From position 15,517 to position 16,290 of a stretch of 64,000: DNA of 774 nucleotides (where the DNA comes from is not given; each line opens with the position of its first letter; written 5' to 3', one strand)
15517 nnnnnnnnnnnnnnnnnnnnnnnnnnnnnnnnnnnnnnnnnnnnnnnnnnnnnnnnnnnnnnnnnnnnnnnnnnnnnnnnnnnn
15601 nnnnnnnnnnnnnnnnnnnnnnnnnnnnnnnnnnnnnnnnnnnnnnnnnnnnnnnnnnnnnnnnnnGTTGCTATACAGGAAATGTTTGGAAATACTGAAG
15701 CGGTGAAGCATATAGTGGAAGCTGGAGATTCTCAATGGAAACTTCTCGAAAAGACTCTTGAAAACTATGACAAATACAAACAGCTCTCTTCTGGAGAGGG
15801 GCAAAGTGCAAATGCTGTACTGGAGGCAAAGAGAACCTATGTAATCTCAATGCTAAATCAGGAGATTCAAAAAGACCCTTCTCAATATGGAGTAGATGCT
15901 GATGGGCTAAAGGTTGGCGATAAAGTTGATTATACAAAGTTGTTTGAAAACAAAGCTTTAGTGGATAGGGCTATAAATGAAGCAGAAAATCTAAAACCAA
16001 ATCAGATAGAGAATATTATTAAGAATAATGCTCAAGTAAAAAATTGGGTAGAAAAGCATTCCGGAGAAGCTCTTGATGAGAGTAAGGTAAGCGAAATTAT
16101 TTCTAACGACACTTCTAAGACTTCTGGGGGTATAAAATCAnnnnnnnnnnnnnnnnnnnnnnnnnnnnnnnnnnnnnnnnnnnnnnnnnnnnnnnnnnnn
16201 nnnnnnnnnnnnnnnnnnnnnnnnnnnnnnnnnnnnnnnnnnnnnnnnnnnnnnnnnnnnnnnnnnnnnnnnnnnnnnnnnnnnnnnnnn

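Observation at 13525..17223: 1232-aa orphan membrane protein with a probable leaderless start, divergent from nusA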

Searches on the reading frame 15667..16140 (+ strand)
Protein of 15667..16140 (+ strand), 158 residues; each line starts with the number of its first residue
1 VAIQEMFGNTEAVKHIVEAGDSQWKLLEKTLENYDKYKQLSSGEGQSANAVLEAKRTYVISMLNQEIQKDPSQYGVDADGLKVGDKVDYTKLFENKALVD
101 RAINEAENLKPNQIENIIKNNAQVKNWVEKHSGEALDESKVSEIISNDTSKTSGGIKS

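Call 28: search_protein_families(library=pfam, alignment_id=A2, max_evalue=10)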
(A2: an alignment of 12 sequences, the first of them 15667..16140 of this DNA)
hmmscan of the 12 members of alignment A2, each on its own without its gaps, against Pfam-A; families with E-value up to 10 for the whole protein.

A. member 1, window:15667-16140:+ (158 aa): 0 families

B. families by the number of members that match (of 12 scanned): 18 families
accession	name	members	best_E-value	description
PF01476.26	LysM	5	0.026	LysM domain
PF17152.10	CHASE8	2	0.0008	Periplasmic sensor domain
PF22310.2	NMB0315_dom_I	1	0.0024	NMB0315-like, domain I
PF03022.22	MRJP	1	0.0032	Major royal jelly protein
PF24622.1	TMP_4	1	0.027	Tape measure protein domain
PF10363.15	RTP1_C1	1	0.038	Required for nuclear transport of RNA pol II C-terminus 1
PF14357.11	DUF4404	1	0.051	Domain of unknown function (DUF4404)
PF23984.1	DUF7307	1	0.065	Pam3 gp33-like protein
PF17031.10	DUF5101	1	0.083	Domain of unknown function (DUF5101)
PF18627.6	PgdA_N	1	0.1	Peptidoglycan GlcNAc deacetylase N-terminal domain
PF09966.14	DUF2200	1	0.12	Uncharacterized protein conserved in bacteria (DUF2200)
PF08032.17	SpoU_sub_bind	1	0.14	RNA 2'-O ribose methyltransferase substrate binding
PF09951.15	Imm33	1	0.14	Immunity protein Imm33 domain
PF01846.25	FF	1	0.15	FF domain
PF21475.2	PaaA-like_N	1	0.15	PaaA-like, N-terminal domain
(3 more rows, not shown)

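Call 31: find_homologous_proteins(query=A2, max_evalue=0.001)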
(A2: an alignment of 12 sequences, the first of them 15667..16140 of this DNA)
Query A2 (12 sequences) (158 aa, profile of the alignment): 1 proteins with E <= 0.001 among 2062 candidates.
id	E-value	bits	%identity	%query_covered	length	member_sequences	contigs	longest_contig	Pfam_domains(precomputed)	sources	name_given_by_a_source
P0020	3.7e-39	152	37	66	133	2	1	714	-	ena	-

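Call 57: predict_structure(alignment_id=A4)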
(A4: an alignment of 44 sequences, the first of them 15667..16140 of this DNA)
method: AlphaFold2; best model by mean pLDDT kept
length: 158 residues; sequences in the alignment: 44
mean_pLDDT: 91.1   pTM: 0.83
mean pLDDT of the five models: 91.1, 90.9, 89.1, 89.1, 89.0
residues with pLDDT >= 90: 124; 70-90: 23; 50-70: 5; < 50: 6
segments of 3 or more residues with pLDDT < 50: 152-155
pLDDT, mean of each block of 10 residues (from residue 1): 94 96 95 97 91 97 95 91 96 97 98 96 93 85 79 49
secondary structure, 60 per line:
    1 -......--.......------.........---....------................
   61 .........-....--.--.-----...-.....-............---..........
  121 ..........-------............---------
elements in order: H2-7 H10-13 E14-16 H23-31 H35-38 H45-69 H71-74 E86-88 H90-94 H96-107 H111-130 H138-149
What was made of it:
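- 15691..16122 (+): aa 723-866: conserved module. A LysM-derived start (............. ... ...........) with a long helical insertion and a helical extension. AlphaFold2 model with pLDDT 91 and pTM 0.83 (call 57).
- On LysM domain (PF01476): They are separated by about 70 residues of helix, including one helix of 25 residues, and followed by three more helices (call 57).
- Closest known: LysM-domain proteins. Same: The model has two short strands flanking helices (call 57).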

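Call 60: fold_search(model_id=the predicted structure, library=pdb)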
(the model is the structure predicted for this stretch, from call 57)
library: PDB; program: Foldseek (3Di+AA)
matches with E <= 10: 202; with E <= 0.001: 0
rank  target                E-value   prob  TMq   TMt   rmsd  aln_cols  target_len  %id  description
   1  5k38_B                4.1e-01  0.08  0.18  0.14  16.3       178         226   11  Crystal structure of Retinoic acid receptor-related orphan receptor (ROR) gamma ligand binding domain (released 2017-05-31)
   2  9lck_A                9.3e-01  0.11  0.20  0.08  11.5       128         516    9  Cryo-EM structure of influenza polymerase bound to cRNA promoter (released 2026-01-21)
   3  5vax_B                1.1e+00  0.08  0.19  0.20  11.0       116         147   14  Bcl-2 complex with Beclin 1 BH3 domain (released 2018-04-04)
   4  1tfc_A                1.2e+00  0.08  0.20  0.15  14.7       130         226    8  CRYSTAL STRUCTURE OF THE LIGAND-BINDING DOMAIN OF THE ESTROGEN-RELATED RECEPTOR GAMMA IN COMPLEX WITH A STEROID RECEPT (released 2004-07-27)
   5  1x78_A                1.2e+00  0.08  0.25  0.19  17.4       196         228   11  CRYSTAL STRUCTURE OF ESTROGEN RECEPTOR BETA COMPLEXED WITH WAY-244 (released 2005-03-01)
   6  3l0i_C                1.5e+00  0.06  0.18  0.11  16.0       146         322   13  Complex structure of SidM/DrrA with the wild type Rab1 (released 2009-12-22)
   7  9v46_A                1.5e+00  0.06  0.18  0.06  12.3       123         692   12  Coupling of polymerase-nucleoprotein-RNA in an influenza virus mini ribonucleoprotein complex (released 2025-10-08)
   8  1u9e_A                1.6e+00  0.10  0.29  0.23  13.9       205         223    8  CRYSTAL STRUCTURE OF ESTROGEN RECEPTOR BETA COMPLEXED WITH WAY-397 (released 2005-03-01)
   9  1qkm                  1.7e+00  0.11  0.27  0.20  13.3       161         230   11  HUMAN OESTROGEN RECEPTOR BETA LIGAND-BINDING DOMAIN IN COMPLEX WITH PARTIAL AGONIST GENISTEIN (released 2000-07-28)
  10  7xvy_A                1.7e+00  0.09  0.27  0.21  17.1       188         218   10  Human Estrogen Receptor beta Ligand-binding Domain in Complex with S-DPN (released 2022-07-20)
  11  3v3e_B                1.7e+00  0.06  0.20  0.15  15.7       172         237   12  Crystal Structure of the Human Nur77 Ligand-binding Domain (released 2012-09-26)
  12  9y6j                  1.8e+00  0.08  0.19  0.11  15.3       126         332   12  Avermitilol synthase: Complex with Mg, inorganic pyrophosphate, and bicyclic tetralin-based tertiary amine (released 2025-12-17)
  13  8e1a                  1.8e+00  0.04  0.20  0.16  15.6       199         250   10  Structure-based study to overcome cross-reactivity of novel androgen receptor inhibitors (released 2022-09-14)
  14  1m2z_D                1.9e+00  0.06  0.23  0.17  15.1       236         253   11  Crystal structure of a dimer complex of the human glucocorticoid receptor ligand-binding domain bound to dexamethasone (released 2003-07-15)
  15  6yli_A                2.1e+00  0.05  0.18  0.18  11.1       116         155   15  Crystal structure of human bcl-xL bound to trichoplax adhaerens trBak BH3 (released 2021-03-17)
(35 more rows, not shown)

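Call 87: search_protein_families(library=pfam, alignment_id=A4, max_evalue=1)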
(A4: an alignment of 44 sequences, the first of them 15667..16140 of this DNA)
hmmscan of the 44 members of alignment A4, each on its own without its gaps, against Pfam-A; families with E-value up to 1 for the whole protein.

A. member 1, window:15667-16140:+ (158 aa): 0 families

B. families by the number of members that match (of 44 scanned): 57 families (the first 25 are shown)
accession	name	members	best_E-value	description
PF01476.26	LysM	16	4.1e-06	LysM domain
PF01846.25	FF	6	0.0076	FF domain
PF09951.15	Imm33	5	0.025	Immunity protein Imm33 domain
PF13618.11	Gluconate_2-dh3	5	0.066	Gluconate 2-dehydrogenase subunit 3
PF18107.7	HTH_ABP1_N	3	0.03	Fission yeast centromere protein N-terminal domain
PF01418.23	HTH_6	3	0.11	Helix-turn-helix domain, rpiR family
PF11647.13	MLD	2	0.053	Membrane Localization Domain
PF19913.5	WCOB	2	0.093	Wolframin C-terminal OB-fold domain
PF09626.15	DHC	2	0.12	Dihaem cytochrome c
PF17152.10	CHASE8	1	0.00071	Periplasmic sensor domain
PF03022.22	MRJP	1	0.0028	Major royal jelly protein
PF07388.17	A-2_8-polyST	1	0.0035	Alpha-2,8-polysialyltransferase (POLYST)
PF19103.5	DUF5790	1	0.0088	Family of unknown function (DUF5790)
PF25190.1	Tad5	1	0.013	Type I Thoeris inhibitor Tad5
PF07200.18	Mod_r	1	0.014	Modifier of rudimentary (Mod(r)) protein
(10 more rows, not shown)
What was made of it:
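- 15691..16122 (+): Pfam LysM hits 16 of 44 family modules, best E 4e-6 (call 87).
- On LysM domain (PF01476): Among homologous modules, 16 of 44 hit LysM, best E 4.1e-6 (call 87).
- Closest known: LysM-domain proteins. Same: G-D/Q-K-x-D-F) matches LysM models in 16 of 44 family members (call 87).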

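Call 88: search_protein_families(library=ncbifam, alignment_id=A4, max_evalue=1)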
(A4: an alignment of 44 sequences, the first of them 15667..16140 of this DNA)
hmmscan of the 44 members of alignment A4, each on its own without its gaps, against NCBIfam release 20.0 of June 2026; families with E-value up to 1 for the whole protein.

A. member 1, window:15667-16140:+ (158 aa): 1 family
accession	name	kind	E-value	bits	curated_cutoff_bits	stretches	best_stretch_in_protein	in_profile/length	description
TIGR02899.1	spore_safA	subfamily_domain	0.29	11.1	67.85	0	17-29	1-13/44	SafA/ExsA family spore coat assembly protein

B. families by the number of members that match (of 44 scanned): 39 families (the first 25 are shown)
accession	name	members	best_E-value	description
NF010723.1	PRK14125.1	14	0.0067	cell division suppressor protein YneA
NF008399.0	PRK11198.1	12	0.00052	peptidoglycan-binding protein LysM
TIGR02899.1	spore_safA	9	0.00046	SafA/ExsA family spore coat assembly protein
NF008892.0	PRK11924.2-1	4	0.091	RNA polymerase sigma factor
TIGR02943.1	Sig70_famx1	3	0.002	RNA polymerase sigma-70 factor, TIGR02943 family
NF001154.0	PRK00149.3-3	2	0.024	chromosomal replication initiator protein DnaA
NF005838.0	PRK07748.1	2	0.026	3'-5' exonuclease KapD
NF003391.0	PRK04539.1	2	0.033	inorganic polyphosphate/ATP-NAD kinase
NF040841.1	AMEP412_fam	2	0.066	AMEP412 family response elicitor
TIGR01791.2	CM_archaeal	2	0.066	chorismate mutase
TIGR02556.1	cas_TM1802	1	0.00086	TIGR02556 family CRISPR-associated protein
NF007423.1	PRK09966.1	1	0.0056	diguanylate cyclase DgcN/YfiN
NF001230.0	PRK00202.2-5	1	0.01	transcription antitermination factor NusB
TIGR04079.1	phero_cyc_pep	1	0.013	KxxxW-cyclized peptide pheromone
NF012230.0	LWXIA_domain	1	0.014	LWXIA domain-containing protein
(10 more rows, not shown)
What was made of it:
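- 15691..16122 (+): NCBIfam LysM-containing models hit 9-14 of 44 (call 88).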

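Call 97: fold_search(model_id=the predicted structure, library=viral)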
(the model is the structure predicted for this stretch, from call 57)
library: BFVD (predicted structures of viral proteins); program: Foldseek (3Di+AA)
matches with E <= 10: 166; with E <= 0.001: 0
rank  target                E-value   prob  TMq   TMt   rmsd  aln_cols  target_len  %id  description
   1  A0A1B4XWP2            6.2e-01  0.09  0.22  0.14  27.7       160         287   11  Uncharacterized protein [Tenacibaculum phage pT24]
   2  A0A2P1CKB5            8.7e-01  0.09  0.20  0.16  14.2       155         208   12  Uncharacterized protein [Microbacterium phage Casey]
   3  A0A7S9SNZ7            9.2e-01  0.13  0.27  0.33  10.6       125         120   12  (no name in the UniProt tables at hand)
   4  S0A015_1              1.0e+00  0.09  0.22  0.06  11.9       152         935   15  Uncharacterized protein [Cellulophaga phage phi19:3]
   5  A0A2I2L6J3            1.1e+00  0.11  0.23  0.08  12.8       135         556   15  Polynucleotide kinase [Orpheovirus IHUMI-LCC2]
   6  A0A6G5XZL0            1.4e+00  0.28  0.32  0.36  10.4        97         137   14  (no name in the UniProt tables at hand)
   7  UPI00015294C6         1.6e+00  0.09  0.20  0.13  13.0       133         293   13  (no name look-up for this kind of identifier)
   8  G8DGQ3                1.7e+00  0.18  0.29  0.16  11.4       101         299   17  (no name in the UniProt tables at hand)
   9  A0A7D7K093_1          1.8e+00  0.06  0.21  0.05  12.3       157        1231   12  Structural protein [Flavobacterium phage vB_FspP_elemoC_14-1A]
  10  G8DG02                1.9e+00  0.06  0.19  0.16  12.5       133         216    9  (no name in the UniProt tables at hand)
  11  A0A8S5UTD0            2.0e+00  0.08  0.20  0.18  13.8       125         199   13  Uncharacterized protein [Myoviridae sp. ctYA416]
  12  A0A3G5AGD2            2.0e+00  0.06  0.23  0.17  18.3       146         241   12  Uncharacterized protein [Solumvirus sp.]
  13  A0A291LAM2            2.1e+00  0.08  0.22  0.24   9.7       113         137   10  Uncharacterized protein [Bordetella phage vB_BbrM_PHB04]
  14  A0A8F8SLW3            2.1e+00  0.08  0.22  0.20  11.0       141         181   14  (no name in the UniProt tables at hand)
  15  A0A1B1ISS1            2.1e+00  0.07  0.19  0.18  16.7        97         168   15  (no name in the UniProt tables at hand)
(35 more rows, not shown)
